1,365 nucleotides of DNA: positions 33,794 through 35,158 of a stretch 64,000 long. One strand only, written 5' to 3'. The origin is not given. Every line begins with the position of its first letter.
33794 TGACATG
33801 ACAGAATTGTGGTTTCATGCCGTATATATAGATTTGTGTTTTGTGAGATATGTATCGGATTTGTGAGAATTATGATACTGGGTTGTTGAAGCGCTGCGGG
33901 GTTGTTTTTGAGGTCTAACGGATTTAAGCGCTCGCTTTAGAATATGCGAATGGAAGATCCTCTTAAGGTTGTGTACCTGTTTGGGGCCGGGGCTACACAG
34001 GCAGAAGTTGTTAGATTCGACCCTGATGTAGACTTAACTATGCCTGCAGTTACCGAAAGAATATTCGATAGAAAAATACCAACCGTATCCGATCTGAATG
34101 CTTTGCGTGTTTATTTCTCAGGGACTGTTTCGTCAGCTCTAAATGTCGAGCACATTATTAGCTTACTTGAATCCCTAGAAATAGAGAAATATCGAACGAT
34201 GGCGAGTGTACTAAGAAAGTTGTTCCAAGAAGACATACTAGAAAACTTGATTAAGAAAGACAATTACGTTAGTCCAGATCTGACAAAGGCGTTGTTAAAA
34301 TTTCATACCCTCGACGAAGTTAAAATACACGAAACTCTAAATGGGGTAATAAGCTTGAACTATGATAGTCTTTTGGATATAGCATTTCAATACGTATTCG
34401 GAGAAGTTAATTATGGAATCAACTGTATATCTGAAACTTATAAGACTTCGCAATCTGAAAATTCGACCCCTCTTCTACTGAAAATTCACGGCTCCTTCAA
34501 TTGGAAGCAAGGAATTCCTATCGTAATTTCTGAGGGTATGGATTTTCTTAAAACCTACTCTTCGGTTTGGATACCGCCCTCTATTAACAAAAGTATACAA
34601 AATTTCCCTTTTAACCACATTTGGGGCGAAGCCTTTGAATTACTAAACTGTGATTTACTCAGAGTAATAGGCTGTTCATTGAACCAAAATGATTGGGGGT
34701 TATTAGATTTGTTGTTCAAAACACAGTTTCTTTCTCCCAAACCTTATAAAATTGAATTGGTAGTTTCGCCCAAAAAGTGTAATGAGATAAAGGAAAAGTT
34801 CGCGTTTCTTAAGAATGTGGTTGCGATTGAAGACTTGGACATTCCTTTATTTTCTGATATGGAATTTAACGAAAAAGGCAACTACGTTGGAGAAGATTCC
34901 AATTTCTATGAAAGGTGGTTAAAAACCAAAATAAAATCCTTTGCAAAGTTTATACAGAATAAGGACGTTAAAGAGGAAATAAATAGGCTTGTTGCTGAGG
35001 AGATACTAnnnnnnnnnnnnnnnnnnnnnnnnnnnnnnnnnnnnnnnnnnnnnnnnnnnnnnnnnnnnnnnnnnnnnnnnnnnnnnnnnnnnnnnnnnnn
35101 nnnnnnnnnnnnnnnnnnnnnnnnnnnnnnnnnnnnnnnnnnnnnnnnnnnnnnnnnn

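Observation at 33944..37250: Translationally coupled SIR2 + DUF262 gene pair converging on an otherwise orphan DNA methyltransferase: candidate RM-like NAD-depletion defense system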

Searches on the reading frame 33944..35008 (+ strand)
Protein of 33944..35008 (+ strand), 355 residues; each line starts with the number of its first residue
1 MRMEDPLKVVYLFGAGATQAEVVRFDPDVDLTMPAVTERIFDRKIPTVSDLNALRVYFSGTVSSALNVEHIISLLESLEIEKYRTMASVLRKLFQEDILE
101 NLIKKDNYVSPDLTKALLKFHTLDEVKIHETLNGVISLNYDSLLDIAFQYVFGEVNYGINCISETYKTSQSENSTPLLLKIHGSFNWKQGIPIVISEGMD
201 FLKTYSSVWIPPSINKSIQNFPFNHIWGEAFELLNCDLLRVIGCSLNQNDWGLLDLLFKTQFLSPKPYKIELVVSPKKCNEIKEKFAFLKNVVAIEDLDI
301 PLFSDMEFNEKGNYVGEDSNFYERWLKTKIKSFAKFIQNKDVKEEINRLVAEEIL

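Call 3: search_protein_families(library=pfam, proteins=[window:33944-35008:+], max_evalue=0.01)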
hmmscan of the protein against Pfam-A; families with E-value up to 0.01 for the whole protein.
window:33944-35008:+ (355 aa): 1 family
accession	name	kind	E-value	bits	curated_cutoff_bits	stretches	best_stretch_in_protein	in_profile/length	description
PF13289.12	SIR2_2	-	4.8e-06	27.2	24.5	1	135-220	3-70/141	SIR2-like domain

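Call 4: search_protein_families(library=padloc, proteins=[window:33944-35008:+], max_evalue=0.01)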
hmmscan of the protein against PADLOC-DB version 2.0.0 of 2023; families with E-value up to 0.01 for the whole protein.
window:33944-35008:+ (355 aa): 4 families
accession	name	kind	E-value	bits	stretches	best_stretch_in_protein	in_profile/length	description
PDLC02408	Aga_SIR2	-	7.3e-06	23.3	1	94-189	112-205/343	Class II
PDLC02414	Aga_SIR2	-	1.3e-05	22.7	1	90-189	83-176/313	-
PDLC04093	SIR2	-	0.0019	15.2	0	8-189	24-216/395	-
PDLC04087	SIR2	-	0.0028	14.6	1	134-228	134-242/343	-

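Call 5: search_protein_families(library=ncbifam, proteins=[window:33944-35008:+], max_evalue=0.01)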
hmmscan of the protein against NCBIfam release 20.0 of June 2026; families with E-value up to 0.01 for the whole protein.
window:33944-35008:+ (355 aa): 0 families

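Call 9: find_homologous_proteins(query=window:33944-35008:+, max_evalue=0.001)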
Query window:33944-35008:+ (355 aa): 405 proteins with E <= 0.001 among 3234 candidates; the best 120 are listed.
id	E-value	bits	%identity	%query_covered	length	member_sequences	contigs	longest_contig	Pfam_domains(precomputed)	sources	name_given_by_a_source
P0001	3.3e-232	788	100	99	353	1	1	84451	PF13289.13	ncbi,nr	ncbi:MAG: SIR2 family protein [Candidatus Aenigmarchaeota archaeon]|nr:SIR2 family protein [Candidat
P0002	9.8e-105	369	49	99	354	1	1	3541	PF13289.13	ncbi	-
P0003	1.4e-98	348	50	98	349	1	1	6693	PF13289.13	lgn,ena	-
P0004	9.0e-88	313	45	99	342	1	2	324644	PF13289.13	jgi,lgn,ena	-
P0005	1.7e-69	253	42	92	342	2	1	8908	-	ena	-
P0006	5.9e-69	251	43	92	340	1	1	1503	-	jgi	jgi:hypothetical protein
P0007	6.2e-68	248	42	82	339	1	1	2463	PF13289.13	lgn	-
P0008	1.3e-67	247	41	92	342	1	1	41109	PF13289.13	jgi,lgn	jgi:hypothetical protein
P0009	2.2e-67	246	44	91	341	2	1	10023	-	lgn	-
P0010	4.4e-67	245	44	83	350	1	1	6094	PF13289.13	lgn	-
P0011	8.5e-65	237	42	90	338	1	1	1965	-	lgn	-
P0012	1.1e-64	237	42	82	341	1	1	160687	PF13289.13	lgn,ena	-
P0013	1.0e-63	234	42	84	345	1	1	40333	PF13289.13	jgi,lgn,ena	-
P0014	2.5e-63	233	41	91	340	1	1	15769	-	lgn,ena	-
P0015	1.2e-62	230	40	98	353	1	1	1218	PF13289.13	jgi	jgi:hypothetical protein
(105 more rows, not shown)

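Call 12: find_encoding_contigs(protein=P0004, flank=8000, max_places=3)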
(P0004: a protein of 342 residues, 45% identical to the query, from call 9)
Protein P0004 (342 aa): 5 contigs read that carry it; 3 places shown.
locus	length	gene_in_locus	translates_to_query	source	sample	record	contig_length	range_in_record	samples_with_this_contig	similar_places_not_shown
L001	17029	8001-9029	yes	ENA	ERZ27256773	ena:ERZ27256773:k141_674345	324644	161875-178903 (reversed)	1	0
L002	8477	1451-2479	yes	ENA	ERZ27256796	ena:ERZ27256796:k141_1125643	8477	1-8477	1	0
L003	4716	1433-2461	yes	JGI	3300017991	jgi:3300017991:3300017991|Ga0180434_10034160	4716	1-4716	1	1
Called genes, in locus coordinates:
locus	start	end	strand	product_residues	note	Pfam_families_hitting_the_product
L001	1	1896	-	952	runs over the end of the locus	PF02384:N6_Mtase, PF20473:MmeI_Mtase, PF07669:Eco57I, PF12950:TaqI_C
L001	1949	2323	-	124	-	-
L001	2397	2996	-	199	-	PF19810:HFX_2341_N (weak), PF22662:Csa3_N, PF23400:CARF_Card1 (weak), PF01022:HTH_5 (weak), PF12840:HTH_20 (faint), PF13412:HTH_24 (weak)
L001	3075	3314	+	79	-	-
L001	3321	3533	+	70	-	-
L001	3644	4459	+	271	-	-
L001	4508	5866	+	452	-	PF13483:Lactamase_B_3 (faint), PF23023:Anti-Pycsar_Apyc1 (faint), PF12706:Lactamase_B_2, PF07521:RMMBL (weak)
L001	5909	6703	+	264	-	-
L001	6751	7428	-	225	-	PF00702:Hydrolase, PF13419:HAD_2, PF13242:Hydrolase_like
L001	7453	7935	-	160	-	-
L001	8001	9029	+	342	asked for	PF13289:SIR2_2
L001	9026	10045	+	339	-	PF03235:GmrSD_N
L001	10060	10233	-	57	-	-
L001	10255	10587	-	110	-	PF19631:Trypco2 (weak)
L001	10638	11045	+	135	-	PF01844:HNH (faint), PF13391:HNH_2 (faint)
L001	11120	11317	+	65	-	PF12844:HTH_19, PF13413:HTH_25 (weak), PF13443:HTH_26, PF13560:HTH_31, PF01381:HTH_3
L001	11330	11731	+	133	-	PF09946:DUF2178 (weak)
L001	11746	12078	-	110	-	-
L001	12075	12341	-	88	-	-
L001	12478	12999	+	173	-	PF01909:NTP_transf_2, PF18765:Polbeta (weak)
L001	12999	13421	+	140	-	PF05168:HEPN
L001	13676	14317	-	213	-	-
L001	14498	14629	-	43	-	-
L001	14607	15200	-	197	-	PF02661:Fic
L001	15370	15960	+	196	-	PF01909:NTP_transf_2, PF18765:Polbeta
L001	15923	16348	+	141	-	PF05168:HEPN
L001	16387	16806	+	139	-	PF09390:DUF1999 (faint), PF13302:Acetyltransf_3 (weak), PF13527:Acetyltransf_9 (weak), PF00583:Acetyltransf_1, PF13673:Acetyltransf_10, PF13508:Acetyltransf_7, PF08445:FR47 (weak)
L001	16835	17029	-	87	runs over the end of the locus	PF05016:ParE_toxin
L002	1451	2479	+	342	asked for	PF13289:SIR2_2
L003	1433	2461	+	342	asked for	PF13289:SIR2_2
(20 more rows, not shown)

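Call 15: find_related_loci(query=A1, collection=genome_contigs, flank=8000)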
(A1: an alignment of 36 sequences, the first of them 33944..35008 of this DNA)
Query A1 (355 aa) in genome_contigs; peptide patterns used: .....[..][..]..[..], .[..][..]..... (x = any residue, [..] = any of these).
230 stretches matched a pattern; 108 encode a relative of the query (tblastn E <= 1e-3); the best 80 are kept; 80 distinct loci.
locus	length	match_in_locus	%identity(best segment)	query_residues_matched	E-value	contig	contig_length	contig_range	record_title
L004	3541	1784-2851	49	1-355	1e-113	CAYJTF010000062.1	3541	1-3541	MAG TPA_asm: uncultured archaeon isolate ERP125453_co1_357 genome assembly, contig: NODE_37895_length_3541_cov_5.135112,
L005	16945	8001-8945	42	6-333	2e-74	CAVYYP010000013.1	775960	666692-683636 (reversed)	MAG: Candidatus Bathyarchaeota archaeon isolate MFD02923.bin.1.72 genome assembly, contig: contig_5942, whole genome sho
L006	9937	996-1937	40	6-330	2e-64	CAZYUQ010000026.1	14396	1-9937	MAG TPA_asm: uncultured Candidatus Bathyarchaeia archaeon isolate SRP323688_co1_147 genome assembly, contig: NODE_6608_l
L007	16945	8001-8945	39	6-333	6e-64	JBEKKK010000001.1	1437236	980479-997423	MAG: Candidatus Bathyarchaeia archaeon isolate SPRUCE 345 SPRUCE_345_1, whole genome shotgun sequence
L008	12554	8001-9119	34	7-329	1e-60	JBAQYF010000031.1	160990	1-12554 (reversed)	MAG: Candidatus Altiarchaeia archaeon isolate MFD12011_ilm_asm_bin5 k127_55036, whole genome shotgun sequence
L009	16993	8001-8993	36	8-331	2e-55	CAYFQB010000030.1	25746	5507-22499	MAG TPA_asm: uncultured Nitrospiraceae bacterium isolate ERP108616_co1_118 genome assembly, contig: k119_852562, whole g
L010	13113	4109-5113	36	9-329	4e-55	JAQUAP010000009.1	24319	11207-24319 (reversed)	MAG: Candidatus Omnitrophota bacterium isolate STC_87 NODE_4283_length_24319_cov_3.494792_Sandtown_C, whole genome shotg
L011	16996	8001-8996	33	8-329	7e-54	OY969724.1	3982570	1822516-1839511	MAG: uncultured candidate division Zixibacteria bacterium isolate MFD02416.bin.2.48 genome assembly, chromosome: 1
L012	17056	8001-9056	33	8-344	2e-51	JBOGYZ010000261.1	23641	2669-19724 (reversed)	MAG: Solirubrobacterales bacterium isolate H1-B2_concoct.bin.13_sub k127_9612, whole genome shotgun sequence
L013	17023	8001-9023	33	4-329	2e-51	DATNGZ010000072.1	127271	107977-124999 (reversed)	MAG TPA_asm: Solirubrobacterales bacterium isolate SMAG_U11334 k141_267805, whole genome shotgun sequence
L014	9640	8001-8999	34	8-330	3e-51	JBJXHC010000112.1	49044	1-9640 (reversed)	MAG: Bacteroidota bacterium isolate F1F2.bin.124 k127_4957899, whole genome shotgun sequence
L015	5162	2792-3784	34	8-331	4e-51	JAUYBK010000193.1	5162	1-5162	MAG: Methanobacteriaceae archaeon isolate C19_metabat.bin.22_sub C19_k141_42402, whole genome shotgun sequence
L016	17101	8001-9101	31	4-353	3e-50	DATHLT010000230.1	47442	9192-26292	MAG TPA_asm: Solirubrobacteraceae bacterium isolate SMAG_U12613 k141_2608940, whole genome shotgun sequence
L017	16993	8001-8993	36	8-329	1e-49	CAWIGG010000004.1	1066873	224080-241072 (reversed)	MAG: uncultured Spirochaetota bacterium isolate MFD03726.bin.1.50 genome assembly, contig: contig_42718, whole genome sh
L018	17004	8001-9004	42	6-353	4e-61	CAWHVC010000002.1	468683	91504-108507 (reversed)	MAG: Candidatus Bathyarchaeota archaeon isolate MFD02416.bin.1.252 genome assembly, contig: contig_57400, whole genome s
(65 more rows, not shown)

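Call 36: predict_structure(alignment_id=A1)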
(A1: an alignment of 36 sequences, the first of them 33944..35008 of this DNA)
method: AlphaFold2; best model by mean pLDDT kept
length: 355 residues; sequences in the alignment: 36
mean_pLDDT: 90.4   pTM: 0.92
mean pLDDT of the five models: 90.4, 88.4, 87.9, 87.5, 87.2
residues with pLDDT >= 90: 250; 70-90: 82; 50-70: 23; < 50: 0
segments of 3 or more residues with pLDDT < 50: none
pLDDT, mean of each block of 10 residues (from residue 1): 89 97 94 91 72 70 74 88 88 92 90 98 96 97 97 96 93 89 90 89 78 66 92 98 89 94 96 96 95 96 94 91 97 94 96 93
secondary structure, 60 per line:
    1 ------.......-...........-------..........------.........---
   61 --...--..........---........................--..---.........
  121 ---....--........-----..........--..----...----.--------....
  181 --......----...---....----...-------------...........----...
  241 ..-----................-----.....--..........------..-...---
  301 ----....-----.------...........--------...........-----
elements in order: E7-13 H15-25 H33-42 H49-57 H68-77 H81-102 H112-120 H124-127 E130-137 H143-152 E161-163 E177-180 E183-188 E193-195 H199-202 E207-209 H223-233 E238-242 H248-263 E269-273 H276-285 H321-331 H340-350

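Call 39: fold_search(model_id=the predicted structure, library=pdb)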
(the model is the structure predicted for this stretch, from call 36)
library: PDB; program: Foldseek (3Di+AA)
matches with E <= 10: 601; with E <= 0.001: 49
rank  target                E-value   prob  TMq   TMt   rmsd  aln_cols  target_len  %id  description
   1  8sub_K                7.0e-10  1.00  0.53  0.48   8.1       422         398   14  E. coli SIR2-HerA complex (dodecamer SIR2 pentamer HerA) (released 2023-12-27)
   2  8yhx_R                1.4e-09  1.00  0.53  0.49  10.0       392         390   12  Cryo-EM structure of the trimeric HerA (released 2024-11-06)
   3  8wld_H                1.8e-09  1.00  0.60  0.62   5.9       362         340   18  Cryo-EM structure of SIR2/HerA antiphage complex (released 2024-09-11)
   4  8sub_F                2.0e-09  1.00  0.55  0.49   7.0       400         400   13  E. coli SIR2-HerA complex (dodecamer SIR2 pentamer HerA) (released 2023-12-27)
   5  8wld_P                4.2e-09  1.00  0.58  0.60   6.0       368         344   16  Cryo-EM structure of SIR2/HerA antiphage complex (released 2024-09-11)
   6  8uae_B                5.6e-09  1.00  0.56  0.53   6.5       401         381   15  E. coli Sir2_HerA complex (12:6) with ATPgamaS (released 2023-12-27)
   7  8wld_K                6.0e-09  1.00  0.59  0.62   6.0       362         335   16  Cryo-EM structure of SIR2/HerA antiphage complex (released 2024-09-11)
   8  8sub_D                7.0e-09  1.00  0.54  0.49   6.9       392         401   15  E. coli SIR2-HerA complex (dodecamer SIR2 pentamer HerA) (released 2023-12-27)
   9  8suw_B                7.5e-09  1.00  0.55  0.50   9.9       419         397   14  E. coli SIR2-HerA complex (dodecamer SIR2 bound 4 protomers of HerA) (released 2024-03-27)
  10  8sub_I                7.9e-09  1.00  0.53  0.48   7.7       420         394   12  E. coli SIR2-HerA complex (dodecamer SIR2 pentamer HerA) (released 2023-12-27)
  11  8wld_J                9.3e-09  1.00  0.58  0.61   4.9       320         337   18  Cryo-EM structure of SIR2/HerA antiphage complex (released 2024-09-11)
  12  8suw_F                1.2e-08  1.00  0.54  0.49   7.0       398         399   14  E. coli SIR2-HerA complex (dodecamer SIR2 bound 4 protomers of HerA) (released 2024-03-27)
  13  8uae_F                1.3e-08  1.00  0.56  0.53   6.3       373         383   15  E. coli Sir2_HerA complex (12:6) with ATPgamaS (released 2023-12-27)
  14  8sub_E                1.6e-08  1.00  0.53  0.48   6.6       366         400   14  E. coli SIR2-HerA complex (dodecamer SIR2 pentamer HerA) (released 2023-12-27)
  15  8sub_A                1.6e-08  1.00  0.51  0.46   6.8       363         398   16  E. coli SIR2-HerA complex (dodecamer SIR2 pentamer HerA) (released 2023-12-27)
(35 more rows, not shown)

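Call 63: search_dna_similar(query=window:33944-35008:+, collection=plasmids, mode=protein, max_evalue=1e-8, max_rows=20)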
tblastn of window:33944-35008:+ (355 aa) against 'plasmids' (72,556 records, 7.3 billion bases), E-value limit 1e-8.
No match.

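Call 64: search_dna_similar(query=window:33944-35008:+, collection=phages, mode=protein, max_evalue=1e-8, max_rows=20)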
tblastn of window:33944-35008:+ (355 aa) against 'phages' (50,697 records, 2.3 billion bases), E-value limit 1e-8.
No match.

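Call 65: find_related_loci(query=A1, collection=viral_contigs, flank=6000)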
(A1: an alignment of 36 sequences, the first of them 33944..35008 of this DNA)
Query A1 (355 aa) in viral_contigs; peptide patterns used: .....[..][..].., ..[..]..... (x = any residue, [..] = any of these).
22 stretches matched a pattern, but none encodes a relative of the query by tblastn (E <= 1e-3).

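Call 71: search_protein_families(library=padloc, alignment_id=A1, max_evalue=0.00001)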
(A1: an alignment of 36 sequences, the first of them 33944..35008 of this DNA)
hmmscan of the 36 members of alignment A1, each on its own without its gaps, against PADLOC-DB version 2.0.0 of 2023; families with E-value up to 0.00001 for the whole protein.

A. member 1, window:33944-35008:+ (355 aa): 1 family
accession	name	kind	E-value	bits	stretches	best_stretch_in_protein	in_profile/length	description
PDLC02408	Aga_SIR2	-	7.3e-06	23.3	0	94-189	112-205/343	Class II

B. families by the number of members that match (of 36 scanned): 9 families
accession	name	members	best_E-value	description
PDLC02408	Aga_SIR2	17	4.5e-09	Class II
PDLC04081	SIR2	16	3.6e-08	-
PDLC04093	SIR2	12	4.8e-12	-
PDLC02414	Aga_SIR2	11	5e-09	-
PDLC04094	SIR2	4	5.6e-08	-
PDLC04087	SIR2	3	3.5e-08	-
PDLC04092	SIR2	2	4e-06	-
PDLC04968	PDC-S25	1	4.3e-06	-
PDLC04082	SIR2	1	5.1e-06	-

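Call 87: search_protein_representatives(alignment_id=A1)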
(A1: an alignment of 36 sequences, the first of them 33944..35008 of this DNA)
Query: 36 sequences, 347 profile positions. Proteins with E-value up to 0.001 (for the whole library): 2857; up to 1e-10: 444; up to 1e-30: 209. The best 150 are listed.
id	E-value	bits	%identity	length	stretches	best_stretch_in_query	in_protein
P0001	3.0e-119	414.7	-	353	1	4-346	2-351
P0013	7.9e-116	403.4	-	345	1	4-343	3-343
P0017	2.1e-114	398.8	-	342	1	6-344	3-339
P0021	4.9e-113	394.2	-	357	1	3-338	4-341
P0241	9.0e-113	393.4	-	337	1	4-339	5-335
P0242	3.1e-107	375.2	-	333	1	1-342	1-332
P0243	2.7e-106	372.1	-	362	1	5-344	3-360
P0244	4.0e-105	368.2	-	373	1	3-343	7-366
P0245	2.7e-104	365.5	-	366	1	5-344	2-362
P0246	1.4e-101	356.5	-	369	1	6-345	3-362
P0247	3.9e-100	351.8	-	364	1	6-345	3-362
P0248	2.4e-98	346.0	-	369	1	8-345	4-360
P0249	3.6e-98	345.4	-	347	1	1-345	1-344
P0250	1.2e-97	343.6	-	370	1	3-344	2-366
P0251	6.2e-97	341.3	-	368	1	4-344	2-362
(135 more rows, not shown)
